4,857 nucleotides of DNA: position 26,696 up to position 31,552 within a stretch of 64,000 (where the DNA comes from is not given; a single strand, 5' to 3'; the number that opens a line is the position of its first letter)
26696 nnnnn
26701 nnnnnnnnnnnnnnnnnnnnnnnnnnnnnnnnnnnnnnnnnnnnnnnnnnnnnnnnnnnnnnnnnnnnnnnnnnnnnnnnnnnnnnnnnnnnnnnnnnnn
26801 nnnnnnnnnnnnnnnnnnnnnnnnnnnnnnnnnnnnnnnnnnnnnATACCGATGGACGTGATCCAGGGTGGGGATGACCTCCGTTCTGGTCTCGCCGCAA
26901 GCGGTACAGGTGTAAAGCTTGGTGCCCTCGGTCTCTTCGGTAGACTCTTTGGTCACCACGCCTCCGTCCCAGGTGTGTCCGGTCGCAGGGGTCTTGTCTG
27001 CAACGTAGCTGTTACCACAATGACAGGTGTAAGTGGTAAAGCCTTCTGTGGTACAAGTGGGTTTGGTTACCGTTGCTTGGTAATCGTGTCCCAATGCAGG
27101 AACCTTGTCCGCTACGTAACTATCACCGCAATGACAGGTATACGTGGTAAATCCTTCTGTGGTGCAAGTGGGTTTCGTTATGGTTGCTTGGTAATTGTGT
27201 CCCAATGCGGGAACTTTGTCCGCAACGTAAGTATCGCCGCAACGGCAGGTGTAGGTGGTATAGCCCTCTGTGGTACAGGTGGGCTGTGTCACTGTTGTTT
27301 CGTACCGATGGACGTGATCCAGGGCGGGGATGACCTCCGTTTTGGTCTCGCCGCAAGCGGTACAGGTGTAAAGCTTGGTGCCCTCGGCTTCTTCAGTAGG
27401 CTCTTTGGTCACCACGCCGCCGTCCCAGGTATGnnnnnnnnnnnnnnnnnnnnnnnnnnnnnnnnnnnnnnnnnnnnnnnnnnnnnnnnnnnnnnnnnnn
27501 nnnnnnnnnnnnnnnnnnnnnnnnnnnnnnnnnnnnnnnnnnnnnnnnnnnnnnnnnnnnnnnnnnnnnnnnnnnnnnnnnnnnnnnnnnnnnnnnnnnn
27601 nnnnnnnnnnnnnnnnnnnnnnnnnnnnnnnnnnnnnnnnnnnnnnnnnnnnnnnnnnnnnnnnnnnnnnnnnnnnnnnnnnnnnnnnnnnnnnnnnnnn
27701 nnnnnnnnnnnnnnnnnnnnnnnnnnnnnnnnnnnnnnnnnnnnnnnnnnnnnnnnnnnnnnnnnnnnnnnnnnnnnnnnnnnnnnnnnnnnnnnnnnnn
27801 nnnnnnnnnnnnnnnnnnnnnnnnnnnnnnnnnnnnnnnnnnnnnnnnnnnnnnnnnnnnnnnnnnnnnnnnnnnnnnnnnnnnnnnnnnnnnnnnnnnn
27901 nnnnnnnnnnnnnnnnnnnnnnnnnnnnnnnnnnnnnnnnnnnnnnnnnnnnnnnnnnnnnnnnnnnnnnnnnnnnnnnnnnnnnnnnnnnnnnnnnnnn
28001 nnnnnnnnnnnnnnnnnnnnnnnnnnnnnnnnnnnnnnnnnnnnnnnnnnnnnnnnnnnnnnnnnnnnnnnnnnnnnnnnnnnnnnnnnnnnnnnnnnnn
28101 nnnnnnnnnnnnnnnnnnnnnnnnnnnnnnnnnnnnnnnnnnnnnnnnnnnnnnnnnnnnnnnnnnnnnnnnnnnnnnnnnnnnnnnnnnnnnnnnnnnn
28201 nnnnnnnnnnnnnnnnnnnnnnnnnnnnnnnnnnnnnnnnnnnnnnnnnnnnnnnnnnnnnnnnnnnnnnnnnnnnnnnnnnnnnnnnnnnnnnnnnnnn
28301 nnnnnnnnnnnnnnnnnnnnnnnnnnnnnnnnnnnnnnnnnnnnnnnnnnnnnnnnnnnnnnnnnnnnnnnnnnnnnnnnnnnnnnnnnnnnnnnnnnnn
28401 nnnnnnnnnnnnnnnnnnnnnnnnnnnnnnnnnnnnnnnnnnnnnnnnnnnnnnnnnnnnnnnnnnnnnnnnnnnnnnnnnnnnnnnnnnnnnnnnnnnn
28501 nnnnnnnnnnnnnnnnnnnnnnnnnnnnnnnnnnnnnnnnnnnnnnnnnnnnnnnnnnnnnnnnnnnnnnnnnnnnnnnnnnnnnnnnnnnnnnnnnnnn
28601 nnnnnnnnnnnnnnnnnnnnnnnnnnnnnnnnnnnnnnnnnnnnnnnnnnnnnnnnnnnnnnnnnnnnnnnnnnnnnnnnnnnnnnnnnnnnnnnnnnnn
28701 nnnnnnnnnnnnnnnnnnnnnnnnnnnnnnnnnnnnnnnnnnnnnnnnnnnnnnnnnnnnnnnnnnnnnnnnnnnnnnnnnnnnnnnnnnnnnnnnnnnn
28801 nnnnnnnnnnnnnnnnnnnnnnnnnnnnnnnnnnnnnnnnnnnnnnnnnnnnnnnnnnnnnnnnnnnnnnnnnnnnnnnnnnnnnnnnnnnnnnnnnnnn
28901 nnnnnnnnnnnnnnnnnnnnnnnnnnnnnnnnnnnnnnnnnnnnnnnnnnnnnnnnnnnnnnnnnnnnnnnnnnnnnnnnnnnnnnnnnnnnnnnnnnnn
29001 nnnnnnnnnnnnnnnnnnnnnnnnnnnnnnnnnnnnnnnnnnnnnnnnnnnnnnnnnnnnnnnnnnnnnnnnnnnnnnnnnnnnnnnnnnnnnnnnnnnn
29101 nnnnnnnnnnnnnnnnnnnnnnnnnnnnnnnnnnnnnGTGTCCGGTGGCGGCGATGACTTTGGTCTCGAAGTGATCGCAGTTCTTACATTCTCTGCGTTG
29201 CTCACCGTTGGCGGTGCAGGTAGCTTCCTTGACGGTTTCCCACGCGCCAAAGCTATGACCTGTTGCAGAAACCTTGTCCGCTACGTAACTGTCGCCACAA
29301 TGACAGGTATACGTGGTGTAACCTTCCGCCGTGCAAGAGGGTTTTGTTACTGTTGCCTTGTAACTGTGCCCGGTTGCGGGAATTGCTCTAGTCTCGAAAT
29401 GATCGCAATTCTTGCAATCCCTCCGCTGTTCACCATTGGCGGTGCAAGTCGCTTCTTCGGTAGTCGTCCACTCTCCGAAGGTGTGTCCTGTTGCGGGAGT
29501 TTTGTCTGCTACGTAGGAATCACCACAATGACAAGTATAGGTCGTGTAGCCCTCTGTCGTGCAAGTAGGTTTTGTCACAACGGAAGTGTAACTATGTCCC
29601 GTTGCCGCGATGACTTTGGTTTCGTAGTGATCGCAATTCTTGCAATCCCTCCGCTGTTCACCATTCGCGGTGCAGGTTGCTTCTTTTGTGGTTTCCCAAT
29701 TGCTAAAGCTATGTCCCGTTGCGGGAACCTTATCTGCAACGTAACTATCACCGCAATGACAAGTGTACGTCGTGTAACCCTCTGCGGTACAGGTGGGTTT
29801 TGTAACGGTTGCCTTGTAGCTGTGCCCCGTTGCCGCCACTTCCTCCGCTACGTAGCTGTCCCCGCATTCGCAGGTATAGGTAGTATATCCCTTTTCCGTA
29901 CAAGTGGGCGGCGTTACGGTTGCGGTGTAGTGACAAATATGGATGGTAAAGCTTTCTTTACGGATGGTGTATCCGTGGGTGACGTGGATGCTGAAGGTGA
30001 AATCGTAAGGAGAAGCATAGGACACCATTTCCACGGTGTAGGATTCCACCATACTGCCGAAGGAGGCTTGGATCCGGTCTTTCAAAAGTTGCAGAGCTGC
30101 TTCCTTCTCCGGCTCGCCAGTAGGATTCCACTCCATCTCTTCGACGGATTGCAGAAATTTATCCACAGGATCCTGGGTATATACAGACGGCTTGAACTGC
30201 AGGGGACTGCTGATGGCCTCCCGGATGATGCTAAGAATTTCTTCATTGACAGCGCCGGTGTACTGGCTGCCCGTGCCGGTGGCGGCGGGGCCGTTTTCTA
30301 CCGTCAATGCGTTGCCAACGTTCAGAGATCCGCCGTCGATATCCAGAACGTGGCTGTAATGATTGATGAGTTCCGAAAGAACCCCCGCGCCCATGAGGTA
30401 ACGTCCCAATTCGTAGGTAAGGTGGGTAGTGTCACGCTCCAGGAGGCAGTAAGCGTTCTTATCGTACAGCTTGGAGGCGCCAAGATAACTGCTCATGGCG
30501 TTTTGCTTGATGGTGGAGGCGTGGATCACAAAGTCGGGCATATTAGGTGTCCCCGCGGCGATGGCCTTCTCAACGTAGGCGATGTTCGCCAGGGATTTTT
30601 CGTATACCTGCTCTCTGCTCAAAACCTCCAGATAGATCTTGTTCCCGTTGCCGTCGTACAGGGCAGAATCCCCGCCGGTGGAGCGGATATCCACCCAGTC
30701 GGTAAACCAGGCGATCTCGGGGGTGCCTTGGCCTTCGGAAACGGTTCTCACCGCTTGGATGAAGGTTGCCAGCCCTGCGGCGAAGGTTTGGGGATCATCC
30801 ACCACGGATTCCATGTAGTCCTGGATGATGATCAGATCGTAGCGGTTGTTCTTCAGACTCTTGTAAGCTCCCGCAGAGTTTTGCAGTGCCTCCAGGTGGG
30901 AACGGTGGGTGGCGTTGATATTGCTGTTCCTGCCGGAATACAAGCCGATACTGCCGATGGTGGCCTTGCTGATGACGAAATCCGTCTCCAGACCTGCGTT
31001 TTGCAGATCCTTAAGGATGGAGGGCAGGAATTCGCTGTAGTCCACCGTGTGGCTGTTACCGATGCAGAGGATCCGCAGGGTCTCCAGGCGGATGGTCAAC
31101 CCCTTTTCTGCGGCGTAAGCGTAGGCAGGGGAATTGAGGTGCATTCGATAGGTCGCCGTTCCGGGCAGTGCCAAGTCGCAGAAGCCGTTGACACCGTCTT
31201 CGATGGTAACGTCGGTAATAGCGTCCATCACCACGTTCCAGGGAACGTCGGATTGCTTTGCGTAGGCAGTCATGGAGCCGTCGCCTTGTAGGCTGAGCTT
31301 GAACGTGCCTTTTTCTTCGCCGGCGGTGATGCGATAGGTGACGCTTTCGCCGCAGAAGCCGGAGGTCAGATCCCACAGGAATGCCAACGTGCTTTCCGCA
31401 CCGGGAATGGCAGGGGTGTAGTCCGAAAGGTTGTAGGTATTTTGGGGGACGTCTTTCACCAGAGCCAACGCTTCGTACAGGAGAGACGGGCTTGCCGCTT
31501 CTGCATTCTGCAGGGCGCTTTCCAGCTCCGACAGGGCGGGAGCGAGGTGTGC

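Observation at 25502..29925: About 39 tandem cysteine-rich modules of three alternating types, shared by three neighbouring genes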

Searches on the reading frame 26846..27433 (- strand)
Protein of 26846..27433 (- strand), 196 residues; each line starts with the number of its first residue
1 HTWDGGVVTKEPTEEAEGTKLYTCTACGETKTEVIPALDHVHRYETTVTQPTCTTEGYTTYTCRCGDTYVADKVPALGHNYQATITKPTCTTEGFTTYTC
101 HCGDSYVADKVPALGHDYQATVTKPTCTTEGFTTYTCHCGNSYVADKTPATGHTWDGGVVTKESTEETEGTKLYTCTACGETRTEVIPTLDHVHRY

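Call 61: search_solved_structures(query=window:26846-27433:-, max_evalue=10, show_alignments=3)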
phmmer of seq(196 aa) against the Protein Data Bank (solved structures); distinct sequences matched with E-value up to 10: 0.

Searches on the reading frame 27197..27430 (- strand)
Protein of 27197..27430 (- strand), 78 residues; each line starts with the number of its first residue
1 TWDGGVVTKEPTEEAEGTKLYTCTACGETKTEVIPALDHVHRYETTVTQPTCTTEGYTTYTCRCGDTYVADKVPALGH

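Call 7: search_protein_families(library=pfam, proteins=[window:27197-27430:-], max_evalue=10)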
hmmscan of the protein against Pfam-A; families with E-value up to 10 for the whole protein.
seq(78 aa): 4 families
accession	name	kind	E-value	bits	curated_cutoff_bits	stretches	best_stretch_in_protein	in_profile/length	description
PF05207.18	Zn_ribbon_CSL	-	0.059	13.5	29.2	1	55-69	14-28/55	CSL zinc finger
PF17283.8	Zn_ribbon_SprT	-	0.41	11.2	28.1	2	21-29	5-13/38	SprT-like zinc ribbon domain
PF07282.18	Cas12f1-like_TNB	-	0.42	11.2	26.3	1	39-75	21-57/60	Cas12f1-like, TNB domain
PF02207.25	zf-UBR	-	0.54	10.8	25.2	1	16-69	8-59/69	Putative zinc finger in N-recognin (UBR box)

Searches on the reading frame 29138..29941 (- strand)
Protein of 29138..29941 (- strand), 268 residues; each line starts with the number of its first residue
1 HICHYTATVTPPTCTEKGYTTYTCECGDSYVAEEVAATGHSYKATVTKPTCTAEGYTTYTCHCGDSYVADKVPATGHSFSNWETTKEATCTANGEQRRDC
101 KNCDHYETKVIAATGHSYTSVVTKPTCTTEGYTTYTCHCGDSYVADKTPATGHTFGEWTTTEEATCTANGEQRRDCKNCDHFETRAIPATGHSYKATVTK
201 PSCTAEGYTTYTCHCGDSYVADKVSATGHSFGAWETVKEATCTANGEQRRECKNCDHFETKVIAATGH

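Call 7: search_protein_families(library=pfam, proteins=[window:29138-29941:-], max_evalue=10)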
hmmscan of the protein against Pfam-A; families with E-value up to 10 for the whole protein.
seq(268 aa): 11 families
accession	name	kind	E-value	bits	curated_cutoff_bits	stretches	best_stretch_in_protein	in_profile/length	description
PF02880.22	PGM_PMM_III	-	1.2e-05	25.8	20.7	1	203-233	39-69/115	Phosphoglucomutase/phosphomannomutase, alpha/beta/alpha domain III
PF03110.19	SBP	-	0.0016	19.1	27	2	238-259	28-49/75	SBP domain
PF03370.18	CBM_21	-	0.0019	18.8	28.9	0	78-110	41-75/113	Carbohydrate/starch-binding module (family 21)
PF19844.4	DUF6319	-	0.095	13.3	23.9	0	74-114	24-64/115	Family of unknown function (DUF6319)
PF18524.6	HPIP_like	-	0.1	12.8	28.1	1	176-183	3-10/40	High potential iron-sulfur protein like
PF11411.13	DNA_ligase_IV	-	0.19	12.3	22.1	0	140-147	13-20/34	DNA ligase IV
PF02961.22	SAM_BAF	-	0.2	12.6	25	0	154-179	58-80/88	Barrier to autointegration factor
PF23427.1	EGF_4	-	0.25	11.8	27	2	9-32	10-33/40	EGF-like domain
PF22401.1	Csd6-like_dimeriz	-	0.34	11.5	27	0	141-147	26-32/40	Cell-shape determining Csd6 N-terminal dimerization domain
PF05207.18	Zn_ribbon_CSL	-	1.2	9.4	29.2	1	18-34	15-31/55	CSL zinc finger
PF09526.16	DUF2387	-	1.5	9.3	25.9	0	244-261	25-42/72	Probable metal-binding protein (DUF2387)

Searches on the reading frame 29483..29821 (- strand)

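Call 7: search_protein_families(library=pfam, proteins=[window:29483-29821:-], max_evalue=10)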
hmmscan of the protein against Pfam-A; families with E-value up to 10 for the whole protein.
seq(113 aa): 1 family
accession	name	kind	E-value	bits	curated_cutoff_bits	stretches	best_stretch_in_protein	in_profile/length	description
PF05207.18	Zn_ribbon_CSL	-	0.45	10.7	29.2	2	91-104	15-28/55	CSL zinc finger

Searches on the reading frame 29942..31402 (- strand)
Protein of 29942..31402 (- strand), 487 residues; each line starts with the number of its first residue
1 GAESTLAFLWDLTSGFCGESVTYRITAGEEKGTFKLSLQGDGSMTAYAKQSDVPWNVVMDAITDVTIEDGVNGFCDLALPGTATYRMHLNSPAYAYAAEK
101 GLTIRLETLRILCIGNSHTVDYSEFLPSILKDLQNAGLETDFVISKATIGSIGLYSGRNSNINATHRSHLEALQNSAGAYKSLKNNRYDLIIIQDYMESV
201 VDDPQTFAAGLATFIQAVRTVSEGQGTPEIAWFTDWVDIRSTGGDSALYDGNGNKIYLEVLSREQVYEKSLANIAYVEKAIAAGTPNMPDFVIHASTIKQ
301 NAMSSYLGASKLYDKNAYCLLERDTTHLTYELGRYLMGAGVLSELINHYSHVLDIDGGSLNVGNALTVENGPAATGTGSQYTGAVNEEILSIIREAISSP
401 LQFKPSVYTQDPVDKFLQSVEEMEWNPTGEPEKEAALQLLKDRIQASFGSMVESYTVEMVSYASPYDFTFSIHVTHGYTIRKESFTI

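Call 20: find_related_loci(query=window:29942-31402:-, collection=genome_contigs, flank=10000)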
Query window:29942-31402:- (487 aa) in genome_contigs; peptide patterns used: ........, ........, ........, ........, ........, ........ (x = any residue, [..] = any of these).
27 stretches matched a pattern; 3 encode a relative of the query (tblastn E <= 1e-3); 3 distinct loci.
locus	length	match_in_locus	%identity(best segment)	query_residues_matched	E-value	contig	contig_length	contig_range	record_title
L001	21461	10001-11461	99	1-487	0e+0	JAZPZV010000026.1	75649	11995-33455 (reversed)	MAG: Eubacteriales bacterium isolate T1900044644_TS20190110.MAGScoT_cleanbin_000020 SGB_1321_k141_1302587, whole genome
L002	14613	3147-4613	56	1-487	0e+0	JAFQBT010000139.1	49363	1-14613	MAG: Oscillospiraceae bacterium isolate RGIG1675 Goat_Cecum-2__c787818, whole genome shotgun sequence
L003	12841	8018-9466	52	1-482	4e-170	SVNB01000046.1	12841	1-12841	MAG: Oscillospiraceae bacterium isolate SIG528 NODE_81892_length_12841_cov_2.715589, whole genome shotgun sequence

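Call 81: find_related_loci(query=window:29942-31402:-, collection=metagenome_contigs, flank=10000)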
Query window:29942-31402:- (487 aa) in metagenome_contigs; peptide patterns used: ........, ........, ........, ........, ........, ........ (x = any residue, [..] = any of these).
36 stretches matched a pattern, but none encodes a relative of the query by tblastn (E <= 1e-3).
